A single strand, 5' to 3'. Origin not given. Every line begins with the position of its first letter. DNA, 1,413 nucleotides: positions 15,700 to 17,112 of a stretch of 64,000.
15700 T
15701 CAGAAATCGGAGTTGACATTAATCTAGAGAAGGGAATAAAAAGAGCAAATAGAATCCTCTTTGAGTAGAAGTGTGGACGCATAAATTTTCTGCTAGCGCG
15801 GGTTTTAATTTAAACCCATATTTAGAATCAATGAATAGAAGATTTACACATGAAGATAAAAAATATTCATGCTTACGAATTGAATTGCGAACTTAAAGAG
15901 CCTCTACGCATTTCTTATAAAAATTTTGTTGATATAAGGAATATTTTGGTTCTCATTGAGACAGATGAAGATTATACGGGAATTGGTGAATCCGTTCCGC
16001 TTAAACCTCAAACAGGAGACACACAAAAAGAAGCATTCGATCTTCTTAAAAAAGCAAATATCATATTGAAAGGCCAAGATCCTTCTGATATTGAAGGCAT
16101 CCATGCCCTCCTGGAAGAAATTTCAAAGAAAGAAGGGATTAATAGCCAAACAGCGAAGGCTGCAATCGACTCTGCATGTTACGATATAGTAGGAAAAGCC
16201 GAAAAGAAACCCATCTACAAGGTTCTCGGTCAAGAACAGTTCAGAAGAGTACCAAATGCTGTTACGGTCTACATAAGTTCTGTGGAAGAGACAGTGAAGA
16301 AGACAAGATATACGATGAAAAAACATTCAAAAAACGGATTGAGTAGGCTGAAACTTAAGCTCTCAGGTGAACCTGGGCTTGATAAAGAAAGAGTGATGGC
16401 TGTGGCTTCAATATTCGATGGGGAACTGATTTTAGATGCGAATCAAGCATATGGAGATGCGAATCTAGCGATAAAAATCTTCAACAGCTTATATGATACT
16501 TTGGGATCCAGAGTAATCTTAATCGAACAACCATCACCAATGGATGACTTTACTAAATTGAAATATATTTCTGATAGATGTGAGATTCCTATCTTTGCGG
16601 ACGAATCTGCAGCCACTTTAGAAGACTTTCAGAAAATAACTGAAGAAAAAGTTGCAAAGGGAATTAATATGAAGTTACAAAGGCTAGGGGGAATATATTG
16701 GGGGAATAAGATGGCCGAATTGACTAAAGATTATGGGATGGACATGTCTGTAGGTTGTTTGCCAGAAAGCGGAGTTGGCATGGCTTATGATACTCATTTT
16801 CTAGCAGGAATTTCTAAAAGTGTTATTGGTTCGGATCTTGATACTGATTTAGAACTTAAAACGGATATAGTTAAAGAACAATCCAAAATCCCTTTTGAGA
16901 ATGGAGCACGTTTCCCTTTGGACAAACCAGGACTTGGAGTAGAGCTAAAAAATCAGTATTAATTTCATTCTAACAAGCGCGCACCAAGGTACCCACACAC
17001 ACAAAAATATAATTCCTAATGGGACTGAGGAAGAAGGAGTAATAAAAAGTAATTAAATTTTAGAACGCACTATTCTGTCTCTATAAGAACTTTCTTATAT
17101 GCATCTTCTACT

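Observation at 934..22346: Second recurrent GC-rich motif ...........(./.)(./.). in three gene-3' intergenic sites, each flanked by CACACA or GCGCGC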

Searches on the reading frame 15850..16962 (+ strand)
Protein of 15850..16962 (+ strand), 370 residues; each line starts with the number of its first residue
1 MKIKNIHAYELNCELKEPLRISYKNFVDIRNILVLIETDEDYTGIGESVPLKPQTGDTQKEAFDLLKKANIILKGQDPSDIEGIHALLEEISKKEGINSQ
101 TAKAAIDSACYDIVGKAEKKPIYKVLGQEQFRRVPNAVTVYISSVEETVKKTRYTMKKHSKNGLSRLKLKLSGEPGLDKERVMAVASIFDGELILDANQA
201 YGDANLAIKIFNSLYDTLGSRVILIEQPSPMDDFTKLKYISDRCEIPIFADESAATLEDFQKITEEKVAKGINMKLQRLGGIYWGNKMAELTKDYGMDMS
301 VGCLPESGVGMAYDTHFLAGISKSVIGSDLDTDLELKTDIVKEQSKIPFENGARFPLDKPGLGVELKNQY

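Call 13: search_protein_families(library=pfam, proteins=[window:15850-16962:+])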
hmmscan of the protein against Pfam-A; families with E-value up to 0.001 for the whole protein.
window:15850-16962:+ (370 aa): 2 families
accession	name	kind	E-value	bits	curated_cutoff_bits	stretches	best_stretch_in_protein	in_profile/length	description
PF13378.12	MR_MLE_C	-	4.3e-34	118.6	29.4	1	160-368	11-217/219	Enolase C-terminal domain-like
PF02746.21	MR_MLE_N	-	3.8e-11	43.7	22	1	13-127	11-117/117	Mandelate racemase / muconate lactonizing enzyme, N-terminal domain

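Call 14: find_encoding_contigs(protein=window:15850-16962:+, flank=10000, max_places=10)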
Protein window:15850-16962:+ (370 aa): no gene with exactly this product is on record in the collection.

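Call 15: find_homologous_proteins(query=window:15850-16962:+, max_evalue=1e-30)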
Query window:15850-16962:+ (370 aa): 86 proteins with E <= 1e-30 among 3754 candidates.
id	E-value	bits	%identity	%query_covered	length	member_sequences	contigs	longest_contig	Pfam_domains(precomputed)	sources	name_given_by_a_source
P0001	7.5e-222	754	91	100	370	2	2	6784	PF13378.13,PF02746.22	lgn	-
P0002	4.5e-218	742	89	100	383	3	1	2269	PF13378.13,PF02746.22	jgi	-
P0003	3.8e-215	732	89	100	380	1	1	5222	PF13378.13,PF02746.22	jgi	jgi:L-alanine-DL-glutamate epimerase-like enolase superfamily enzyme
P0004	3.6e-212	722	87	100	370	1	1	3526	PF13378.13,PF02746.22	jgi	jgi:L-alanine-DL-glutamate epimerase-like enolase superfamily enzyme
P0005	4.9e-182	623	75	99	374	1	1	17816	PF13378.13,PF02746.22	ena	-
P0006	4.2e-181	620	76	99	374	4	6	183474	PF13378.13,PF02746.22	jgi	-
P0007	1.3e-176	605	74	99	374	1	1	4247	PF13378.13,PF02746.22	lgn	-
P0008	7.3e-144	498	60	99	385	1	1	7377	PF13378.13,PF02746.22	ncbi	-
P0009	2.1e-137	476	56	100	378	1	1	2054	PF13378.13,PF02746.22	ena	-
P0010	5.2e-137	475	56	100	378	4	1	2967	PF13378.13,PF02746.22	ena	-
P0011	3.2e-136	473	57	100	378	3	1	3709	PF13378.13,PF02746.22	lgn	-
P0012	4.3e-133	462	56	99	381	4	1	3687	PF13378.13,PF02746.22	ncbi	ncbi:MAG: enolase C-terminal domain-like protein [Candidatus Bathyarchaeia archaeon]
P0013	1.7e-132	460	55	100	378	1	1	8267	PF13378.13,PF02746.22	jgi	-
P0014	3.0e-132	459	57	96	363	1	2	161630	PF13378.13,PF02746.22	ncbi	ncbi:MAG: mandelate racemase/muconate lactonizing enzyme family protein [Candidatus Bathyarchaeia ar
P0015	7.1e-128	445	64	86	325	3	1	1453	PF13378.13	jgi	-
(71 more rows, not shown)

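Call 16: find_encoding_contigs(protein=P0001, flank=10000, max_places=4)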
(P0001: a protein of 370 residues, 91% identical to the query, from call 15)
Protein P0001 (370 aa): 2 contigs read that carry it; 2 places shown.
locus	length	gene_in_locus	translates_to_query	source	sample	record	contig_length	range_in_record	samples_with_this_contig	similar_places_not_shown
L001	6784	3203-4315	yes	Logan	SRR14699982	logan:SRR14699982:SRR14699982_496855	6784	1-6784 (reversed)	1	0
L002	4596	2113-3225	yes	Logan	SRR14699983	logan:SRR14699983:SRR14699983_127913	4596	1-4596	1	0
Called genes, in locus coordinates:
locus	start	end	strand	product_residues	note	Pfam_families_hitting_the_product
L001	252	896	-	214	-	PF07853:DUF1648, PF13630:SdpI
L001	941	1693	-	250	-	PF10988:DUF2807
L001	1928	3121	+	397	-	PF00266:Aminotran_5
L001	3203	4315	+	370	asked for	PF02746:MR_MLE_N, PF13378:MR_MLE_C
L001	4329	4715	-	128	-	-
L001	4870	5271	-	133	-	-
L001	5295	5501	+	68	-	-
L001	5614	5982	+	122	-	PF12773:DZR (weak), PF13240:Zn_Ribbon_1, PF05154:TM2 (weak)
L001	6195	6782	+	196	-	?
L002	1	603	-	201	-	?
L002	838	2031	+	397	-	PF00266:Aminotran_5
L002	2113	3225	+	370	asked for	PF02746:MR_MLE_N, PF13378:MR_MLE_C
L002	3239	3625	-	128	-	-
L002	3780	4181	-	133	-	-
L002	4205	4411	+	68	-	-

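Call 17: find_encoding_contigs(protein=P0006, flank=10000, max_places=6)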
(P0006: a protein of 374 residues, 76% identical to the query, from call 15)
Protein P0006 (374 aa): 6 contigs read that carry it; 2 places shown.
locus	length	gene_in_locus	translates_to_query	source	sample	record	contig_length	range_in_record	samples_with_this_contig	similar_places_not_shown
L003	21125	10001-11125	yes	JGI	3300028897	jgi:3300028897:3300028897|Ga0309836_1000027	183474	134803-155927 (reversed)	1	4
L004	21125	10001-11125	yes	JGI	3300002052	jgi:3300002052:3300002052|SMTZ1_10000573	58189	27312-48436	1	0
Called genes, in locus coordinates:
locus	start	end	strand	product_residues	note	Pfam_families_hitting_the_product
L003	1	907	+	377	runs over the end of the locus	PF01571:GCV_T, PF08669:GCV_T_C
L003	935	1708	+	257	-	PF01996:F420_ligase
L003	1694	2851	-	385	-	PF12801:Fer4_5 (weak), PF00037:Fer4 (faint), PF13484:Fer4_16 (faint), PF14697:Fer4_21 (faint), PF13237:Fer4_10 (weak), PF13746:Fer4_18 (weak), PF12838:Fer4_7, PF13187:Fer4_9, +1 more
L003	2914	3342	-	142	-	-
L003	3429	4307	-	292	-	PF00941:FAD_binding_5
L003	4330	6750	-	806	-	PF01315:Ald_Xan_dh_C, PF02738:MoCoBD_1, PF20256:MoCoBD_2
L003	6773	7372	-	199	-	PF00111:Fer2 (weak), PF13085:Fer2_3 (weak), PF01799:Fer2_2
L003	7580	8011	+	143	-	-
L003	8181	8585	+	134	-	PF01597:GCV_H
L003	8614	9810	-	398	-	PF00155:Aminotran_1_2, PF01053:Cys_Met_Meta_PP (weak), PF01212:Beta_elim_lyase (weak)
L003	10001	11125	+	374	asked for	PF02746:MR_MLE_N, PF13378:MR_MLE_C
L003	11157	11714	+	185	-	PF13577:SnoaL_4 (weak)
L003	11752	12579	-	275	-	-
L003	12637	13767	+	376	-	PF00571:CBS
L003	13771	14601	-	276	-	PF00950:ABC-3, PF01032:FecCD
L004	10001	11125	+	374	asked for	PF02746:MR_MLE_N, PF13378:MR_MLE_C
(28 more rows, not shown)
